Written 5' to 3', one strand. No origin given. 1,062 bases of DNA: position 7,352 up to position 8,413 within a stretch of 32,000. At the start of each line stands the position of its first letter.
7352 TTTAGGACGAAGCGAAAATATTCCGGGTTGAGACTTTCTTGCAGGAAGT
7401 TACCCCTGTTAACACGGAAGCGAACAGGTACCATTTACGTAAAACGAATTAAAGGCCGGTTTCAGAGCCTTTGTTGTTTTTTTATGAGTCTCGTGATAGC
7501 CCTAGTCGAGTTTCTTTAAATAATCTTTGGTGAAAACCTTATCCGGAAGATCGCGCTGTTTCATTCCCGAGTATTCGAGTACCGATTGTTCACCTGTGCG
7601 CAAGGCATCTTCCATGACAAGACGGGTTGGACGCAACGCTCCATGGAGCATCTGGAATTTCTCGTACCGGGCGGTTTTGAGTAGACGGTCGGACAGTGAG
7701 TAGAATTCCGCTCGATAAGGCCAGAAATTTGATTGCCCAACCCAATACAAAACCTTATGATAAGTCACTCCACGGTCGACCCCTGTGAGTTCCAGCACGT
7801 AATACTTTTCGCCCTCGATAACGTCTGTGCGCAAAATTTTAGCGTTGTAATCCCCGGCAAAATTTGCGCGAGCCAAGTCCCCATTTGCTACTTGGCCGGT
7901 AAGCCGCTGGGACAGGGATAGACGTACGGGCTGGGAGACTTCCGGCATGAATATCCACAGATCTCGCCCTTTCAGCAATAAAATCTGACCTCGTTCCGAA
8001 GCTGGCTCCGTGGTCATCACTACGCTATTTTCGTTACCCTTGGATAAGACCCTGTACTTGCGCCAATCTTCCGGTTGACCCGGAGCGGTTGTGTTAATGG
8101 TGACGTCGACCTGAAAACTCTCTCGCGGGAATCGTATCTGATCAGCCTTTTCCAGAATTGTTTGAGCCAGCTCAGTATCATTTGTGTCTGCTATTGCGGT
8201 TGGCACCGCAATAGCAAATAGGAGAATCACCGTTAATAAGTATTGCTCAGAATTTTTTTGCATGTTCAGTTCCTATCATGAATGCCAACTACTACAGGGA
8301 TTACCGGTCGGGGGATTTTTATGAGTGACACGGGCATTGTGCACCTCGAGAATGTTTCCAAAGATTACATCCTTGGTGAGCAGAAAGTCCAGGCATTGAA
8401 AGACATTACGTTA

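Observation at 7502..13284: A second, complete Lol-like trans-envelope pathway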

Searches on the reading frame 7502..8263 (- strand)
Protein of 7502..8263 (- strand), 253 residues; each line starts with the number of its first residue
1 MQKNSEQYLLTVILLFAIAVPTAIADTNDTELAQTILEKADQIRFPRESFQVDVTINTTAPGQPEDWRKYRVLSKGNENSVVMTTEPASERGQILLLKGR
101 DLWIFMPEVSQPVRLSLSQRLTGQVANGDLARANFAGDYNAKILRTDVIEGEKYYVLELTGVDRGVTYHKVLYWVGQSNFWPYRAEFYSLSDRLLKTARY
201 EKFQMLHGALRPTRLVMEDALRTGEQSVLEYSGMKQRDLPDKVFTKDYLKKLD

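Call 3: search_protein_families(library=pfam, proteins=[window:7502-8263:-], max_evalue=0.01)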
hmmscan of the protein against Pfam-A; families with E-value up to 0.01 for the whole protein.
window:7502-8263:- (253 aa): 1 family
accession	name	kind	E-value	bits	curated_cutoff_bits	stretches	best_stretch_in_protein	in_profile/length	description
PF17131.11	LolA_like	-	4.7e-49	167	30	1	76-251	1-184/184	Outer membrane lipoprotein-sorting protein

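Call 4: search_protein_families(library=ncbifam, proteins=[window:7502-8263:-], max_evalue=0.01)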
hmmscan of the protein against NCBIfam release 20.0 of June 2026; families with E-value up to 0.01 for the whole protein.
window:7502-8263:- (253 aa): 0 families

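Call 9: search_solved_structures(query=window:7502-8263:-, max_evalue=0.01, show_alignments=1)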
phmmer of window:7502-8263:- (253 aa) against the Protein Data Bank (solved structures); distinct sequences matched with E-value up to 0.01: 4.
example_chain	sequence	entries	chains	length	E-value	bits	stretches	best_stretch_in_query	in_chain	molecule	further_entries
3buu_A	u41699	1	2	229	6.7e-107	359.9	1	31-253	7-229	Uncharacterized LolA superfamily protein NE2245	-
4z48_A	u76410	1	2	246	1.2e-08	38.3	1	78-243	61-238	Uncharacterized protein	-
3bk5_A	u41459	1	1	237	1.7e-08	37.8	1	99-250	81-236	putative outer membrane lipoprotein-sorting protein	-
9tp6_A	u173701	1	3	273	4.4e-07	33.1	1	98-247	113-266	Outer membrane lipoprotein-sorting protein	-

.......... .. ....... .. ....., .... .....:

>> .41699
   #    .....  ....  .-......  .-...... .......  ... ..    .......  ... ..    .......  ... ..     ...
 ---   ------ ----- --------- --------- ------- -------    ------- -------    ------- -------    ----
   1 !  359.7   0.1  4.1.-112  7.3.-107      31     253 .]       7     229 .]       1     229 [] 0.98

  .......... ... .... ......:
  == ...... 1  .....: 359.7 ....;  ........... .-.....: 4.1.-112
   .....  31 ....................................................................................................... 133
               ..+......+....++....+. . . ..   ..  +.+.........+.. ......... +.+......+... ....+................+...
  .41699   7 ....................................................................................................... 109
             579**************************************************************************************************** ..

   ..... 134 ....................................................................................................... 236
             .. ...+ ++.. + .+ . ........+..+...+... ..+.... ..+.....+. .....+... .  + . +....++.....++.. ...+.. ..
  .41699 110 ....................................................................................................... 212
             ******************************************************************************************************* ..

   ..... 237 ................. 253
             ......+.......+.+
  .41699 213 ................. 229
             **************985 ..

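Call 16: find_homologous_proteins(query=window:7502-8263:-, max_evalue=1e-10)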
Query window:7502-8263:- (253 aa): 4833 proteins with E <= 1e-10 among 5295 candidates; the best 120 are listed.
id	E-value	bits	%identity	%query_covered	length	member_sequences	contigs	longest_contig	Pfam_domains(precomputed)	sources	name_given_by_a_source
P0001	7.2e-164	561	100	100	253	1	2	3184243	PF17131.12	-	-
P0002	2.6e-163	559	100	100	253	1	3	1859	PF17131.12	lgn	-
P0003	2.6e-163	559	100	100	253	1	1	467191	PF17131.12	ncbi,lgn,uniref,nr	ncbi:outer membrane lipoprotein-sorting protein [Nitrosospira multiformis]|uniref:outer membrane lip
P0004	4.9e-163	558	100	100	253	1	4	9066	PF17131.12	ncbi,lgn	-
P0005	1.2e-161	554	99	100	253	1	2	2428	PF17131.12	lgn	-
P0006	2.2e-161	553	99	100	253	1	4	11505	PF17131.12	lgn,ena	-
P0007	1.5e-160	550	99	100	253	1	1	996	PF17131.12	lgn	-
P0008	2.0e-160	550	99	100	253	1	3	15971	PF17131.12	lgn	-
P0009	2.2e-160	550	99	100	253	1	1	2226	PF17131.12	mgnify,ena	mgnify:FL=1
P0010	3.0e-160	549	98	100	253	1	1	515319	PF17131.12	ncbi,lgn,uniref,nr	ncbi:outer membrane lipoprotein-sorting protein [Nitrosospira multiformis]|uniref:Outer membrane lip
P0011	4.4e-160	549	98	100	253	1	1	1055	PF17131.12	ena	-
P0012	1.6e-159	547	98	100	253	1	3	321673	PF17131.12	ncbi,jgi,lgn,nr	ncbi:MAG: hypothetical protein K0S36_138 [Nitrosospira multiformis]|jgi:outer membrane lipoprotein-s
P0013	2.9e-159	546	98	100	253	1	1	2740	PF17131.12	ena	-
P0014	1.3e-156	537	96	100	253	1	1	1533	PF17131.12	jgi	jgi:outer membrane lipoprotein-sorting protein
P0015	3.5e-156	536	96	100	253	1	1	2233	PF17131.12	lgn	-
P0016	3.8e-156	536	96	100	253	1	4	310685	PF17131.12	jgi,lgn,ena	jgi:outer membrane lipoprotein-sorting protein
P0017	5.2e-156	535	95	100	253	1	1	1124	PF17131.12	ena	-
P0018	1.3e-155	534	96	100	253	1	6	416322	PF17131.12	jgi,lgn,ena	-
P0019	7.7e-149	512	95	96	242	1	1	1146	PF17131.12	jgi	jgi:outer membrane lipoprotein-sorting protein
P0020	1.6e-145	501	90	100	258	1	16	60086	PF17131.12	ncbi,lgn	-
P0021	5.0e-145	500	90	100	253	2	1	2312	PF17131.12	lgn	-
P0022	2.3e-140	484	89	96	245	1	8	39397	PF17131.12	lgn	-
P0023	2.3e-134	465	85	100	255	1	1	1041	PF17131.12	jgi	jgi:outer membrane lipoprotein-sorting protein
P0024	1.4e-133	462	83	100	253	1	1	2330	PF17131.12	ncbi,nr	ncbi:MAG: outer membrane lipoprotein-sorting protein [Nitrosospira sp.]|nr:outer membrane lipoprotei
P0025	4.8e-133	460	84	100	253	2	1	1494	PF17131.12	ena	-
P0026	4.9e-133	460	83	100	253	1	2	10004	PF17131.12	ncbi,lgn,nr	ncbi:MAG: outer membrane lipoprotein-sorting protein [Nitrosospira sp.]|nr:outer membrane lipoprotei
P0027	5.7e-133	460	83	100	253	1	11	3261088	PF17131.12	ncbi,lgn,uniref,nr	ncbi:outer membrane lipoprotein-sorting protein [Nitrosospira lacus]|uniref:Outer membrane lipoprote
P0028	8.5e-132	456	89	90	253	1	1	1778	PF17131.12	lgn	-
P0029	1.0e-131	456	82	100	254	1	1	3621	PF17131.12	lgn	-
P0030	2.1e-131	455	83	100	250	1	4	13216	PF17131.12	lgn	-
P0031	3.9e-131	454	83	100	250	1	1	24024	PF17131.12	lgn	-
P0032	6.7e-131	453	83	100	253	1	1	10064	PF17131.12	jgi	jgi:outer membrane lipoprotein-sorting protein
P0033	1.1e-130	453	82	100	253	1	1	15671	PF17131.12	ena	-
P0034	1.5e-130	452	81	100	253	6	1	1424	PF17131.12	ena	-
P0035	3.6e-130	451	79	100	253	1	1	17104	PF17131.12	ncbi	-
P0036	1.6e-129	449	81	100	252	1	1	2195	PF17131.12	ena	-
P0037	2.9e-129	448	81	100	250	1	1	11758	PF17131.12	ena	-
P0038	4.4e-129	447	80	100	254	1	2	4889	PF17131.12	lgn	-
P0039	1.5e-128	446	80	100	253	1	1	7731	PF17131.12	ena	-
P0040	2.2e-128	445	80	100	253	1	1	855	PF17131.12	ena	-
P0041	5.6e-128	444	80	98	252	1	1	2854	PF17131.12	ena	-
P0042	6.3e-128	444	82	100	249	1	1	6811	PF17131.12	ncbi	-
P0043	7.0e-128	443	80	100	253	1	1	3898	PF17131.12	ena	-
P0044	1.1e-127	443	80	99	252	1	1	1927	PF17131.12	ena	-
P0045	1.3e-127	442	81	97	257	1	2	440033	PF17131.12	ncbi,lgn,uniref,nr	ncbi:outer membrane lipoprotein-sorting protein [Nitrosovibrio sp. Nv6]|uniref:outer membrane lipopr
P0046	1.5e-127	442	80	100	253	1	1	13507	PF17131.12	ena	-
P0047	2.2e-127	442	80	100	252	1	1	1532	PF17131.12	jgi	jgi:outer membrane lipoprotein-sorting protein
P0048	2.4e-127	442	80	100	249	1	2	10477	PF17131.12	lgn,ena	-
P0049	2.6e-127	441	81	100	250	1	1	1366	PF17131.12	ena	-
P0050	3.3e-127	441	79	100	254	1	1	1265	PF17131.12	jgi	jgi:outer membrane lipoprotein-sorting protein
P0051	3.7e-127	441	78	99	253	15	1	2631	PF17131.12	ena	-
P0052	4.6e-127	441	79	100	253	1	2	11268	PF17131.12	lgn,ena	-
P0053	6.0e-127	440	80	97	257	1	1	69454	PF17131.12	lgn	-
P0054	8.0e-127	440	80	100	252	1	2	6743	PF17131.12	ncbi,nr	ncbi:MAG: outer membrane lipoprotein-sorting protein [Pseudomonadota bacterium]|nr:outer membrane li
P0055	8.6e-127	440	79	100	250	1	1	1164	PF17131.12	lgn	-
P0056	9.6e-127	440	80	99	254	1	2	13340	PF17131.12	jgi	jgi:outer membrane lipoprotein-sorting protein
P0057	1.0e-126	440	79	100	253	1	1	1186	PF17131.12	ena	-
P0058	1.6e-126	439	79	100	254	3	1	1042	PF17131.12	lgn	-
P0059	1.6e-126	439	79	100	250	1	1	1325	PF17131.12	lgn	-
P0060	1.9e-126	439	80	100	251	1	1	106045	PF17131.12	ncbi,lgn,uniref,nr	ncbi:outer membrane lipoprotein-sorting protein [Nitrosovibrio tenuis]|uniref:Outer membrane lipopro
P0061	2.3e-126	438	79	100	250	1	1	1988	PF17131.12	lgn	-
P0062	2.6e-126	438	79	100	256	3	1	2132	PF17131.12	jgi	-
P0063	2.9e-126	438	81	100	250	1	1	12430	PF17131.12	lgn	-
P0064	3.3e-126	438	79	100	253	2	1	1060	PF17131.12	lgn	-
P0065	4.6e-126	437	80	100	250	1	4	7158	PF17131.12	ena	-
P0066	4.8e-126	437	82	92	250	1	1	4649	PF17131.12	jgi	-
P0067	5.8e-126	437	79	100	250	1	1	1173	PF17131.12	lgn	-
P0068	6.7e-126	437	80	100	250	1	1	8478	PF17131.12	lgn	-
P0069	7.5e-126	437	81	100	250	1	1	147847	PF17131.12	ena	-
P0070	8.1e-126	437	79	100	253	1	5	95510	PF17131.12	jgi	jgi:outer membrane lipoprotein-sorting protein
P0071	8.7e-126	437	79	100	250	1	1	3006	PF17131.12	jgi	jgi:outer membrane lipoprotein-sorting protein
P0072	8.9e-126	436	80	100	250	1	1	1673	PF17131.12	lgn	-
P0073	1.3e-125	436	80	100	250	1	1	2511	PF17131.12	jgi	jgi:outer membrane lipoprotein-sorting protein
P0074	1.5e-125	436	78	100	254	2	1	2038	PF17131.12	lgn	-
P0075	1.5e-125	436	82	92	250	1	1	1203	PF17131.12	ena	-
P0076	1.6e-125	436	79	100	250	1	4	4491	PF17131.12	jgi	jgi:outer membrane lipoprotein-sorting protein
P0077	1.8e-125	435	80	100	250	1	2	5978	PF17131.12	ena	-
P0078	2.1e-125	435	79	100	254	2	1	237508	PF17131.12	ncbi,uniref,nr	ncbi:outer membrane lipoprotein-sorting protein [Nitrosospira multiformis]|uniref:Outer membrane lip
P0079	2.4e-125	435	78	100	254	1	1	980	PF17131.12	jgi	jgi:outer membrane lipoprotein-sorting protein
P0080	3.2e-125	435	79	100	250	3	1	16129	PF17131.12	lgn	-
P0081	3.2e-125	435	78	100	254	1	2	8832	PF17131.12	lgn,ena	-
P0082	3.3e-125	435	80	100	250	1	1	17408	PF17131.12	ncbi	ncbi:MAG: outer membrane lipoprotein-sorting protein [Nitrosospira sp.]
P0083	3.7e-125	434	79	100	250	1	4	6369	PF17131.12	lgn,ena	-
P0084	4.6e-125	434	79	100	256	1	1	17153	PF17131.12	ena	-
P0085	4.8e-125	434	78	100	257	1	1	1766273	PF17131.12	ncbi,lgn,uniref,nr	ncbi:outer membrane lipoprotein-sorting protein [Nitrosovibrio sp. Nv4]|uniref:outer membrane lipopr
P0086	5.5e-125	434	79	100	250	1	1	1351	PF17131.12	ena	-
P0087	5.5e-125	434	79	100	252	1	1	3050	PF17131.12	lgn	-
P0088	6.0e-125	434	80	98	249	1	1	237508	PF17131.12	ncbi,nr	ncbi:outer membrane lipoprotein-sorting protein [Nitrosospira multiformis]|nr:outer membrane lipopro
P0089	6.5e-125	434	79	100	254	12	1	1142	PF17131.12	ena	-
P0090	6.6e-125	434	78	100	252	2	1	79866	PF17131.12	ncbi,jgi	jgi:outer membrane lipoprotein-sorting protein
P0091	6.7e-125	434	79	100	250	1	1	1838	PF17131.12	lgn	-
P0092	7.3e-125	433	81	96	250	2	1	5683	PF17131.12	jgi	jgi:outer membrane lipoprotein-sorting protein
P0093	8.7e-125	433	82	92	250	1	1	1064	PF17131.12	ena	-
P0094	9.3e-125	433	79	100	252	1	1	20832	PF17131.12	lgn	-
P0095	9.4e-125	433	80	100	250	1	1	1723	PF17131.12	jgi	jgi:outer membrane lipoprotein-sorting protein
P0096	9.6e-125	433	79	100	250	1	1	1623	PF17131.12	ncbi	-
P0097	1.3e-124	433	80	95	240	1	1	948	PF17131.12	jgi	jgi:outer membrane lipoprotein-sorting protein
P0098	1.3e-124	433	78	100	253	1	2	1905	PF17131.12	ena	-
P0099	1.3e-124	433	79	100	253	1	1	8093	PF17131.12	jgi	jgi:hypothetical protein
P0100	1.3e-124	433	77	100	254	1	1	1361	PF17131.12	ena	-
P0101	2.0e-124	432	82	92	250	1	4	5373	PF17131.12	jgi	jgi:outer membrane lipoprotein-sorting protein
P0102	2.2e-124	432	76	100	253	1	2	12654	PF17131.12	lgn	-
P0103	3.0e-124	431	77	100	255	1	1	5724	PF17131.12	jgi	jgi:outer membrane lipoprotein-sorting protein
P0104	3.2e-124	431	80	97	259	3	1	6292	PF17131.12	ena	-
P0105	3.2e-124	431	78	100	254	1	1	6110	PF17131.12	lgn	-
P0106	3.3e-124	431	82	92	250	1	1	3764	PF17131.12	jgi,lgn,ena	-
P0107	3.5e-124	431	78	100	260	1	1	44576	PF17131.12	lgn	-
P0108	4.2e-124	431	84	90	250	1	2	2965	PF17131.12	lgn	-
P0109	4.3e-124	431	82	92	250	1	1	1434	PF17131.12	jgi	jgi:outer membrane lipoprotein-sorting protein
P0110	5.2e-124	431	77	100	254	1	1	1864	PF17131.12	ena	-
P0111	5.2e-124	431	77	100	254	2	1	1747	PF17131.12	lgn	-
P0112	5.7e-124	431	79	100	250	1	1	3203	PF17131.12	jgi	jgi:outer membrane lipoprotein-sorting protein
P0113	5.8e-124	431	79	100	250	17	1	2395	PF17131.12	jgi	jgi:outer membrane lipoprotein-sorting protein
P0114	5.9e-124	431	79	100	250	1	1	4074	PF17131.12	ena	-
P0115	6.2e-124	430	80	100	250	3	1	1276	PF17131.12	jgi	jgi:outer membrane lipoprotein-sorting protein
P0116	1.1e-123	430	80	100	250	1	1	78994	PF17131.12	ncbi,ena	-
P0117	1.2e-123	430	80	100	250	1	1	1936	PF17131.12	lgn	-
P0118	1.4e-123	429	78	100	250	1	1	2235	PF17131.12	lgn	-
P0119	1.6e-123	429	81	100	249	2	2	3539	PF17131.12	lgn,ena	-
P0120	1.6e-123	429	80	100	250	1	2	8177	PF17131.12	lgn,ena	-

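Call 24: search_protein_representatives(protein=window:7502-8263:-)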
Query: 253 residues. Proteins with E-value up to 0.001 (for the whole library): 2309; up to 1e-10: 1067; up to 1e-30: 178. The best 150 are listed.
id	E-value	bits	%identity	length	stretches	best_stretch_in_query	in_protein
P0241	1.3e-89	316.4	61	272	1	12-252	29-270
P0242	2.9e-74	266.2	66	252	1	22-209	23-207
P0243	1.9e-72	260.2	57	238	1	33-252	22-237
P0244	2.7e-71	256.4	30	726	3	80-249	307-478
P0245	2.1e-70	253.5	71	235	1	95-251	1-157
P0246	4.4e-68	245.9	56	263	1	13-253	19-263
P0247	1.2e-65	238.0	52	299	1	32-252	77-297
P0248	2.9e-65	236.7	74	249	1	68-209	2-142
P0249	2.5e-64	233.7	38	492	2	79-251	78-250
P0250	1.0e-63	231.7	64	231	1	1-196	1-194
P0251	2.1e-62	227.3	70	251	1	110-253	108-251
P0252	3.0e-61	223.5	48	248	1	9-252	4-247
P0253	2.8e-60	220.4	61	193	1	29-191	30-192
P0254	5.7e-60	219.4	45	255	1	30-252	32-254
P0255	3.8e-59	216.7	42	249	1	12-252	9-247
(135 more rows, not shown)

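Call 30: find_related_loci(query=A3, collection=genome_contigs, flank=10000)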
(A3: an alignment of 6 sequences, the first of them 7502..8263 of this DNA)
Query A3 (253 aa) in genome_contigs; peptide patterns used: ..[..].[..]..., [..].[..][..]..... (x = any residue, [..] = any of these).
491 stretches matched a pattern; 390 encode a relative of the query (tblastn E <= 1e-3); the best 80 are kept; 80 distinct loci.
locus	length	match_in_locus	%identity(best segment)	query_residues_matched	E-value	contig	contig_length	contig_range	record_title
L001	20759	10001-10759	99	1-253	2e-169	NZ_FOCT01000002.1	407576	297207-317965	Nitrosospira multiformis strain Nl18, whole genome shotgun sequence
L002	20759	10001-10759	98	1-253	1e-168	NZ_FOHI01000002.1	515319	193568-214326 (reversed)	Nitrosospira multiformis strain Nl7, whole genome shotgun sequence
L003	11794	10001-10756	90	1-252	9e-155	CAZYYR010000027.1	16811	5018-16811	MAG TPA_asm: uncultured Nitrosospira sp. isolate SRP344714_co1_158 genome assembly, contig: NODE_6337_length_16811_cov_8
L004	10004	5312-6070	83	1-253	7e-142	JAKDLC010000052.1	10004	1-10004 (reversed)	MAG: Nitrosospira sp. isolate 40_S54 40_S54_NODE_433_length_10004_cov_4.848829, whole genome shotgun sequence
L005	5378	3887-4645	81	1-253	2e-140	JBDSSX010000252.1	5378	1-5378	MAG: Nitrosospira sp. isolate cluster1_bin.544 k127_1049656, whole genome shotgun sequence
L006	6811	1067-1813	82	1-253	1e-136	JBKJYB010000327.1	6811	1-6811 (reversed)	MAG: Nitrosospira sp. isolate swi_bin.196 k127_3988976, whole genome shotgun sequence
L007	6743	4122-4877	80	1-253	9e-136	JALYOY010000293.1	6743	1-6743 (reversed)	MAG: Pseudomonadota bacterium isolate MDV bin23 SD1454-56_k127_650860, whole genome shotgun sequence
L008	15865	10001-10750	80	1-253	2e-134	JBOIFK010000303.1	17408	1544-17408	MAG: Nitrosospira sp. isolate SC-S_metawrap_bin.133 k127_2752978, whole genome shotgun sequence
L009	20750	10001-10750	79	1-253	4e-134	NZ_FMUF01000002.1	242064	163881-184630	Nitrosospira sp. Nsp1, whole genome shotgun sequence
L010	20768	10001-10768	78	1-253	1e-133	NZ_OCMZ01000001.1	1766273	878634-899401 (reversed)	Nitrosovibrio sp. Nv4, whole genome shotgun sequence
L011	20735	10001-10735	81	9-253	2e-133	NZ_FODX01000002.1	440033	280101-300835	Nitrosovibrio sp. Nv6, whole genome shotgun sequence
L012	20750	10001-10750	79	1-253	5e-133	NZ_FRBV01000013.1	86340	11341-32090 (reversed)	Nitrosospira sp. Nsp11, whole genome shotgun sequence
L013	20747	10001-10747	80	1-252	1e-131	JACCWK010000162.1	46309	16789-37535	MAG: Nitrosospira sp. isolate MGR_bin150 SD2897-2912_k127_2101047, whole genome shotgun sequence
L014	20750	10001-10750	79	1-253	8e-132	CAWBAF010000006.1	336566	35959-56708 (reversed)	MAG: uncultured beta proteobacterium isolate MFD08821.bin.1.29 genome assembly, contig: contig_20103, whole genome shotg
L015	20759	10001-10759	77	1-253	2e-131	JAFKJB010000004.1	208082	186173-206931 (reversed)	MAG: Nitrosospira multiformis isolate SCN18_25_8_15_R2_B_54_34 SCN18_25_8_15_R2_B_scaffold_141, whole genome shotgun seq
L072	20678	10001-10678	74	27-253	5e-112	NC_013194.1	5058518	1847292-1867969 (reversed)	Candidatus Accumulibacter phosphatis, complete sequence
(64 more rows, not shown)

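Call 35: search_protein_families(library=pfam, proteins=[L072:11692-13971:+, L072:13974-16178:+, L072:16577-19027:+, L072:19462-20568:-, L072:5200-6450:-, L072:3565-5151:-, L072:2489-4237:-, L072:481-1812:-, L072:6299-8071:-], max_evalue=0.0001)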
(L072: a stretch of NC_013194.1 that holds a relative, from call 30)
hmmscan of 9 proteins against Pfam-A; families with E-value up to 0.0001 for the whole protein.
L072:11692-13971:+ (759 aa): 4 families
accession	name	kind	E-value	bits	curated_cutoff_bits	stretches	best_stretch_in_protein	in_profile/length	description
PF08668.18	HDOD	-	7.3e-50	169.6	22.9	1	44-237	2-195/196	HDOD domain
PF02518.31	HATPase_c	-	7.1e-12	46.2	26.4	1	628-736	2-109/111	Histidine kinase-, DNA gyrase B-, and HSP90-like ATPase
PF01966.28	HD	-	3e-07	31.2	22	1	139-240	2-90/116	HD domain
PF00512.31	HisKA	-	1.5e-05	25.4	26.9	1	527-576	9-57/66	His Kinase A (phospho-acceptor) domain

L072:13974-16178:+ (734 aa): 8 families
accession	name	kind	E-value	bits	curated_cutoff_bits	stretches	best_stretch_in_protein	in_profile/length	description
PF00563.25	EAL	-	5.2e-69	232.6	31.3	1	474-710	3-236/236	EAL domain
PF00990.26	GGDEF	-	5.3e-52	176.3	23.8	1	296-452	1-160/161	Diguanylate cyclase, GGDEF domain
PF00072.30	Response_reg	-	1.5e-24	86.7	30.2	1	24-132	2-110/111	Response regulator receiver domain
PF00989.32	PAS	-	8.5e-12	45.5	22.6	1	160-250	4-94/113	PAS fold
PF08447.18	PAS_3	-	3.7e-11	43.6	25.6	1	180-251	2-74/89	PAS fold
PF13426.13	PAS_9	-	2.4e-08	34.6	27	1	167-253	1-84/103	PAS domain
PF08448.16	PAS_4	-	6.1e-08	33.3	23.1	1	163-251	1-86/110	PAS fold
PF13188.13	PAS_8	-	1.7e-05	25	21.8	0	159-210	3-54/65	PAS domain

L072:16577-19027:+ (816 aa): 1 family
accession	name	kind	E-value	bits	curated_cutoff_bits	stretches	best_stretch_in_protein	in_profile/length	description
PF04892.17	VanZ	-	2.2e-09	38.4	30.1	1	102-205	18-124/126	VanZ like family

L072:19462-20568:- (368 aa): 0 families

L072:5200-6450:- (416 aa): 3 families
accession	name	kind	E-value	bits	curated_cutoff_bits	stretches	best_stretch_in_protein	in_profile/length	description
PF00005.33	ABC_tran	-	1e-36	127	25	1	74-217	1-137/137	ABC transporter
PF08402.16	TOBE_2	-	7e-14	52.1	21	1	333-414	1-76/76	TOBE domain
PF13304.12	AAA_21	-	8.5e-09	36.3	27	0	186-249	235-300/304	AAA domain, putative AbiEii toxin, Type IV TA system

L072:3565-5151:- (528 aa): 1 family
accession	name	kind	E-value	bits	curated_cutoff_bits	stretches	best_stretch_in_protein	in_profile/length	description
PF00528.27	BPD_transp_1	-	1.9e-19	70.6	26.4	1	342-524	2-178/184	Binding-protein-dependent transport system inner membrane component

L072:2489-4237:- (582 aa): 3 families
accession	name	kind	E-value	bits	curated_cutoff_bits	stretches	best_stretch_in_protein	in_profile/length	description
PF13416.11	SBP_bac_8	-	6.5e-25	88.9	27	1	266-542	3-271/279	Bacterial extracellular solute-binding protein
PF13343.11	SBP_bac_6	-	1.1e-16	61.5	24.6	1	309-526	21-216/245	Bacterial extracellular solute-binding protein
PF01547.30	SBP_bac_1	-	4e-09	37.3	26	1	280-513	31-301/307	Bacterial extracellular solute-binding protein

L072:481-1812:- (443 aa): 2 families
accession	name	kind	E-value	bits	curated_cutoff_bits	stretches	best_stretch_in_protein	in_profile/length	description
PF20465.4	MmeI_hel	-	4.6e-15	56.6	27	1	217-286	2-75/75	MmeI, helicase spacer domain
PF20473.4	MmeI_Mtase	-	4.6e-08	33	27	1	392-427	11-46/259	MmeI, DNA-methyltransferase domain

L072:6299-8071:- (590 aa): 0 families
